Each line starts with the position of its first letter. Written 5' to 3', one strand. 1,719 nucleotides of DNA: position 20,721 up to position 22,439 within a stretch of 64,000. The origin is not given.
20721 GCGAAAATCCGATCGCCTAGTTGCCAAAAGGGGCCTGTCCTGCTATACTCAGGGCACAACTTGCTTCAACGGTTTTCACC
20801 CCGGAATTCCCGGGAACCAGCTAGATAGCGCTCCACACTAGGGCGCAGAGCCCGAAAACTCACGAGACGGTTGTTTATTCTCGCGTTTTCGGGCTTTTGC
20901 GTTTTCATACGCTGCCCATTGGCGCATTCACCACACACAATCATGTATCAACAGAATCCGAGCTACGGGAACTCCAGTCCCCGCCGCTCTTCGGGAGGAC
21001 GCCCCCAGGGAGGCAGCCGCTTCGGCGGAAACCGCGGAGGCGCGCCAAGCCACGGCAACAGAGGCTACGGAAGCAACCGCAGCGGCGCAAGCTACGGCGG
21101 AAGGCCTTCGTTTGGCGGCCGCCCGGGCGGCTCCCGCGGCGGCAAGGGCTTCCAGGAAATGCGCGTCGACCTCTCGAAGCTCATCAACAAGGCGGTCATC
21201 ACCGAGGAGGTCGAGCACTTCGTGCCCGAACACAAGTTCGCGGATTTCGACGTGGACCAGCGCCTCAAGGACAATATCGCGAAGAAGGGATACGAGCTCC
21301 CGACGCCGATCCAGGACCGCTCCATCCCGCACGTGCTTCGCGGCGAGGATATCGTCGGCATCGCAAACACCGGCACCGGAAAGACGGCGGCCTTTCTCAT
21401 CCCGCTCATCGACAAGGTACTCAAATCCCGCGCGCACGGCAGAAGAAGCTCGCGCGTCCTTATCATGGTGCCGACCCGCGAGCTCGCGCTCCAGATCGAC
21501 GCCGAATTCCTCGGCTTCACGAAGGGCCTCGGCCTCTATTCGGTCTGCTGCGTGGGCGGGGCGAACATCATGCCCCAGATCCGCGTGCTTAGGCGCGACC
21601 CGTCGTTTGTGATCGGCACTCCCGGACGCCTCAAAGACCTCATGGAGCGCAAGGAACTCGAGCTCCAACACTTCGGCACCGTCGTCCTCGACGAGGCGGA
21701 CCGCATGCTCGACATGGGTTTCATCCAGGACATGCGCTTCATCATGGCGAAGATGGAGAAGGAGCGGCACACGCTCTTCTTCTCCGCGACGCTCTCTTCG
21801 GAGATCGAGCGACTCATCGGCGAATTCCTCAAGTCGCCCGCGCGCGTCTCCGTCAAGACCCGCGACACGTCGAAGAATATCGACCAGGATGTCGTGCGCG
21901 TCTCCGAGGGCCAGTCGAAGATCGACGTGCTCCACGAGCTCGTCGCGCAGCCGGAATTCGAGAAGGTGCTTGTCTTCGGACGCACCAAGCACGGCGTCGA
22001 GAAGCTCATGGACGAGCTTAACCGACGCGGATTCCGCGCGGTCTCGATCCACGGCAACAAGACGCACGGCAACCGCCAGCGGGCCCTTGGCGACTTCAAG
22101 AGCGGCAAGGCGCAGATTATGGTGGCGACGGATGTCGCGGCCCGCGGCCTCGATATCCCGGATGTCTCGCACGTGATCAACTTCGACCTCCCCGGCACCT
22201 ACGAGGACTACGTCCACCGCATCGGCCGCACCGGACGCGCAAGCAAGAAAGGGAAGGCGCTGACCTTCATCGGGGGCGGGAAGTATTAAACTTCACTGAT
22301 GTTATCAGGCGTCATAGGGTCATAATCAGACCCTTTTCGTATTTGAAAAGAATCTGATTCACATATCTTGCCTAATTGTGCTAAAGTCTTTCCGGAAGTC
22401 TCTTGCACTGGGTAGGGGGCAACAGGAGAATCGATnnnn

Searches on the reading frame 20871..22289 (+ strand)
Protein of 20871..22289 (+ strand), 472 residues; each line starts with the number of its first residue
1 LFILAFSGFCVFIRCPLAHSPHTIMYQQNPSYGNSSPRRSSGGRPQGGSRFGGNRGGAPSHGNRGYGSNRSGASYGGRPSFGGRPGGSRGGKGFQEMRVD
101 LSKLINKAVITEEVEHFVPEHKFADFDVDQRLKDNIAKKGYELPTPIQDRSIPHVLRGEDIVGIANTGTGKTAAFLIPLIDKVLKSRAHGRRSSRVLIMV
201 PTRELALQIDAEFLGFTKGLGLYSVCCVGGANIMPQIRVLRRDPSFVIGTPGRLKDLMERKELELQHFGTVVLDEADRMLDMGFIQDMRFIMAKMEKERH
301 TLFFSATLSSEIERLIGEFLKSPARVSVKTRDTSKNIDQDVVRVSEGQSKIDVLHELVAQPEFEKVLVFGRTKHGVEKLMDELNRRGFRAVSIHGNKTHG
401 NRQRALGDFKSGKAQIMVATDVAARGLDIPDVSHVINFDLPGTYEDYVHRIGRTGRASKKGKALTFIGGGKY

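Call 83: search_protein_families(library=pfam, proteins=[window:20871-22289:+], max_evalue=0.001)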
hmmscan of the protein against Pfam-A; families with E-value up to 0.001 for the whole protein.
window:20871-22289:+ (472 aa): 3 families
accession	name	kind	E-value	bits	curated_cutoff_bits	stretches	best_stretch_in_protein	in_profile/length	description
PF00270.35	DEAD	-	2.3e-46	158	26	1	145-314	1-166/167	DEAD/DEAH box helicase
PF00271.37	Helicase_C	-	1.7e-33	115.6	23.5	1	350-457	2-109/110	Helicase conserved C-terminal domain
PF04851.21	ResIII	-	1.3e-08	35.4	22.5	1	165-308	30-162/164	Type III restriction enzyme, res subunit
